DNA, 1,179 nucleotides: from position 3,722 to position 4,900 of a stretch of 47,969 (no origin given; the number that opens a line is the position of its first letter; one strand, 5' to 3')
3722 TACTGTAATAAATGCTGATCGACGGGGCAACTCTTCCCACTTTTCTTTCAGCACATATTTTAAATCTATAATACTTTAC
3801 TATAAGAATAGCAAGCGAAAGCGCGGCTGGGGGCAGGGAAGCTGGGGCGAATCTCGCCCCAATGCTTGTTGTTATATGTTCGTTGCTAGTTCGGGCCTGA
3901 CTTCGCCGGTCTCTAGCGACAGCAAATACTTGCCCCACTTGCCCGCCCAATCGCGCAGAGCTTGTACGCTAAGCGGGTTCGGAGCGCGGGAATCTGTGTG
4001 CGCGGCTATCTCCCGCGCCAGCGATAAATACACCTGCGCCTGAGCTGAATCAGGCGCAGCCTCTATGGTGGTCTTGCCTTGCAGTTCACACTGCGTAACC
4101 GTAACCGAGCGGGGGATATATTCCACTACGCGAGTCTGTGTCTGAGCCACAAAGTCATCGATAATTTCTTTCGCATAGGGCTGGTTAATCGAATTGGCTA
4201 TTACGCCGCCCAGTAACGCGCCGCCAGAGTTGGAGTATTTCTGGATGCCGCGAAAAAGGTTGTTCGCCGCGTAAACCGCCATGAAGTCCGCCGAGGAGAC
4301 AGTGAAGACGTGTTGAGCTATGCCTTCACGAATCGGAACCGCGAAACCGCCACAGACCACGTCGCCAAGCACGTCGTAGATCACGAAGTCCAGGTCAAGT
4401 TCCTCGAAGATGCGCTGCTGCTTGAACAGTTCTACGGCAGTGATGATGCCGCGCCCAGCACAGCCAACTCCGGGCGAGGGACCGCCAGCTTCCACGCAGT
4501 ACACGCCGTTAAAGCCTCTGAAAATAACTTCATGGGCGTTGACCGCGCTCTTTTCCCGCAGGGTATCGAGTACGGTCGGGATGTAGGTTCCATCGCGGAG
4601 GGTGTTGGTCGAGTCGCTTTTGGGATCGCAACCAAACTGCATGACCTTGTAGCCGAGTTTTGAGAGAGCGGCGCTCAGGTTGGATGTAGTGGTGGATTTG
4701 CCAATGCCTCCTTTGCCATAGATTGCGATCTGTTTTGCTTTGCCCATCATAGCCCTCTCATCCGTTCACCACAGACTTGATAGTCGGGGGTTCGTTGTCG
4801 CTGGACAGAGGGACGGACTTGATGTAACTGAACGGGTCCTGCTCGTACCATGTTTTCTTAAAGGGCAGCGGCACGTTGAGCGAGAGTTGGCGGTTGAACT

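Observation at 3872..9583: Nitrogenase-like reductase operon led by cysteine synthase (cysK-nifB-K-D-H)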

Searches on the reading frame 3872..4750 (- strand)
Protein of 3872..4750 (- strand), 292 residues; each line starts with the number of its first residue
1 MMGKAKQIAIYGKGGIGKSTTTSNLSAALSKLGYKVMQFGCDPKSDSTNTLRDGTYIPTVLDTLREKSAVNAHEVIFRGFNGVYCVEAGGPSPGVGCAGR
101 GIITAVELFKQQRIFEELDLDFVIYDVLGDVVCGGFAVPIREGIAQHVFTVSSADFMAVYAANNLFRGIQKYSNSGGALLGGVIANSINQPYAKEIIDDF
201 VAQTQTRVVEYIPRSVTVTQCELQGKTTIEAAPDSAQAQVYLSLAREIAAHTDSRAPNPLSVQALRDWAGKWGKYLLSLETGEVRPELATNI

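Call 4: search_protein_families(library=pfam, proteins=[window:3872-4750:-])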
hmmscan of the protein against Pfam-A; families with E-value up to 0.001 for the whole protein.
window:3872-4750:- (292 aa): 6 families
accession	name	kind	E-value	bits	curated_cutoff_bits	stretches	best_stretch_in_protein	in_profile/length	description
PF00142.24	Fer4_NifH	-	1e-97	327.3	25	1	6-267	1-263/271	4Fe-4S iron sulfur cluster binding proteins, NifH/frxC family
PF01656.29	CbiA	-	1.7e-13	51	25.4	1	9-226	3-123/125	CobQ/CobB/MinD/ParA nucleotide binding domain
PF10609.15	ParA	-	6.3e-09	36.1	27.1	1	10-39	9-38/246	NUBPL iron-transfer P-loop NTPase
PF13614.12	AAA_31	-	1.5e-08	35.3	27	1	6-64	2-63/177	AAA domain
PF03308.22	MeaB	-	2.5e-05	23.9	23.1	1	2-48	30-76/273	Methylmalonyl Co-A mutase-associated GTPase MeaB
PF02374.21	ArsA_ATPase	-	9.8e-05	22.1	24.3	1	6-44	2-40/305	Anion-transporting ATPase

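Call 5: search_protein_families(library=ncbifam, proteins=[window:3872-4750:-])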
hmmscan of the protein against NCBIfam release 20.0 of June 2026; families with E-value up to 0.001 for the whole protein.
window:3872-4750:- (292 aa): 15 families
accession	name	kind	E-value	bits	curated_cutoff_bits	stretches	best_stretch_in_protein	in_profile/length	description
TIGR01287.1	nifH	equivalog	2.2e-119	397.8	394.35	1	6-274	1-270/275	nitrogenase iron protein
NF033200.1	F430_CfbC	exception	5.3e-104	347.2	402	1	6-267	1-257/260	Ni-sirohydrochlorin a,c-diamide reductive cyclase ATP-dependent reductase subunit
NF009701.0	PRK13230.1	subfamily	2e-98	329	350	1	6-267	2-276/291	nitrogenase reductase-like protein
NF009702.0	PRK13231.1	equivalog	2.5e-87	292.4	427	1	5-265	2-255/264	nitrogenase reductase-like protein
TIGR01281.1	DPOR_bchL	equivalog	2.8e-67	226.9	345.15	1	7-265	2-260/268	ferredoxin:protochlorophyllide reductase (ATP-dependent) iron-sulfur ATP-binding protein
TIGR02016.1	BchX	equivalog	6.5e-56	189.8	331.2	1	7-263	2-262/296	chlorophyllide a reductase iron protein subunit X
TIGR01969.1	minD_arch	subfamily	2.2e-12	46.7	201.75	1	11-88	7-83/251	cell division ATPase MinD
NF008669.0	PRK11670.1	equivalog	2e-06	26.9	348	0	11-42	114-145/369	iron-sulfur cluster carrier protein ApbC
TIGR01968.1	minD_bact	equivalog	5.1e-06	26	212.9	1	11-38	8-35/261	septum site-determining protein MinD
NF041546.1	ParA_partition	equivalog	8.6e-06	25.4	180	1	12-46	7-41/203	ParA family partition ATPase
NF041136.1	MrpORP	equivalog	1.8e-05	24.2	450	1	6-37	7-38/365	iron-sulfur cluster carrier protein MrpORP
TIGR03371.1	cellulose_yhjQ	equivalog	0.0001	21.9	157.85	0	6-45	2-42/246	cellulose biosynthesis protein BcsQ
TIGR00750.1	lao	equivalog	0.00012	21.3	240.75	1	2-48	31-77/300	methylmalonyl Co-A mutase-associated GTPase MeaB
NF006958.0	PRK09435.1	equivalog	0.00043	19.4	329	1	2-48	54-100/333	methylmalonyl Co-A mutase-associated GTPase MeaB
TIGR04291.1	arsen_driv_ArsA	equivalog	0.00048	19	650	1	6-53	321-368/565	arsenical pump-driving ATPase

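Call 8: search_solved_structures(query=window:3872-4750:-, max_evalue=1e-20)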
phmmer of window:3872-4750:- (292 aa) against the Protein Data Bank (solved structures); distinct sequences matched with E-value up to 1e-20: 26.
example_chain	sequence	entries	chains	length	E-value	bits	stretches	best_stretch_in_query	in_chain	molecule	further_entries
9fmg_D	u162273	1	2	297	6.1e-149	498.2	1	5-282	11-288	Nitrogenase iron protein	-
1cp2_A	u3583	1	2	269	6.1e-81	275.1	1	6-267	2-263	NITROGENASE IRON PROTEIN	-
8q5w_A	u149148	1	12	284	5.1e-78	265.6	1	4-275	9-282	Nitrogenase iron protein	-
7qqa_A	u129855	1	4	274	2.3e-77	263.4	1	6-273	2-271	Nitrogenase iron protein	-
8oie_D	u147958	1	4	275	1.9e-76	260.4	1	6-273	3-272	Nitrogenase iron protein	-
10zn_F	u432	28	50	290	3.7e-76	259.4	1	6-273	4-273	Nitrogenase iron protein NifH | Nitrogenase iron protein 1 | Nitrogenase iron protein gamma chain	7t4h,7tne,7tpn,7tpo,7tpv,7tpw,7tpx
1fp6_A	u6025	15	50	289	4.1e-76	259.3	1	6-273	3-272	NITROGENASE IRON PROTEIN | nitrogenase IRON protein 1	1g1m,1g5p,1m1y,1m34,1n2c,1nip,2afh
6nzj_A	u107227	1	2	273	4.3e-76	259.2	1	6-267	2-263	Nitrogenase iron protein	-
4wza_E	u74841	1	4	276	5e-76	259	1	6-269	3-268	Nitrogenase iron protein 1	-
8q50_A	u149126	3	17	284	5.2e-76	258.9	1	4-273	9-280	Nitrogenase iron protein 1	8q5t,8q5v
4wzb_E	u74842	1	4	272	6.3e-76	258.7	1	6-268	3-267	Nitrogenase iron protein 1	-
1xdb_A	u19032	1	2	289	1.5e-75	257.4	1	6-273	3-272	Nitrogenase iron protein 1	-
8tc3_A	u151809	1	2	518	2e-75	257.1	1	6-273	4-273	Nitrogenase iron protein,Fluorescent protein plum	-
1de0_A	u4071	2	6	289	2e-75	257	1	6-273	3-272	NITROGENASE IRON PROTEIN | Nitrogenase iron protein 1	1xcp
1xd8_A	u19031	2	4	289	2.1e-75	257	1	6-273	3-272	Nitrogenase iron protein 1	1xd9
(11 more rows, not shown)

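Call 65: search_solved_structures(query=window:3872-4750:-, max_evalue=1e-100, show_alignments=1)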
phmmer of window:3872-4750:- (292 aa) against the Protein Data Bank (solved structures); distinct sequences matched with E-value up to 1e-100: 1.
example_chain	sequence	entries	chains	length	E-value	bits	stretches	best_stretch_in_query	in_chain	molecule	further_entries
9fmg_D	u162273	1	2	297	6.1e-149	498.2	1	5-282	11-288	Nitrogenase iron protein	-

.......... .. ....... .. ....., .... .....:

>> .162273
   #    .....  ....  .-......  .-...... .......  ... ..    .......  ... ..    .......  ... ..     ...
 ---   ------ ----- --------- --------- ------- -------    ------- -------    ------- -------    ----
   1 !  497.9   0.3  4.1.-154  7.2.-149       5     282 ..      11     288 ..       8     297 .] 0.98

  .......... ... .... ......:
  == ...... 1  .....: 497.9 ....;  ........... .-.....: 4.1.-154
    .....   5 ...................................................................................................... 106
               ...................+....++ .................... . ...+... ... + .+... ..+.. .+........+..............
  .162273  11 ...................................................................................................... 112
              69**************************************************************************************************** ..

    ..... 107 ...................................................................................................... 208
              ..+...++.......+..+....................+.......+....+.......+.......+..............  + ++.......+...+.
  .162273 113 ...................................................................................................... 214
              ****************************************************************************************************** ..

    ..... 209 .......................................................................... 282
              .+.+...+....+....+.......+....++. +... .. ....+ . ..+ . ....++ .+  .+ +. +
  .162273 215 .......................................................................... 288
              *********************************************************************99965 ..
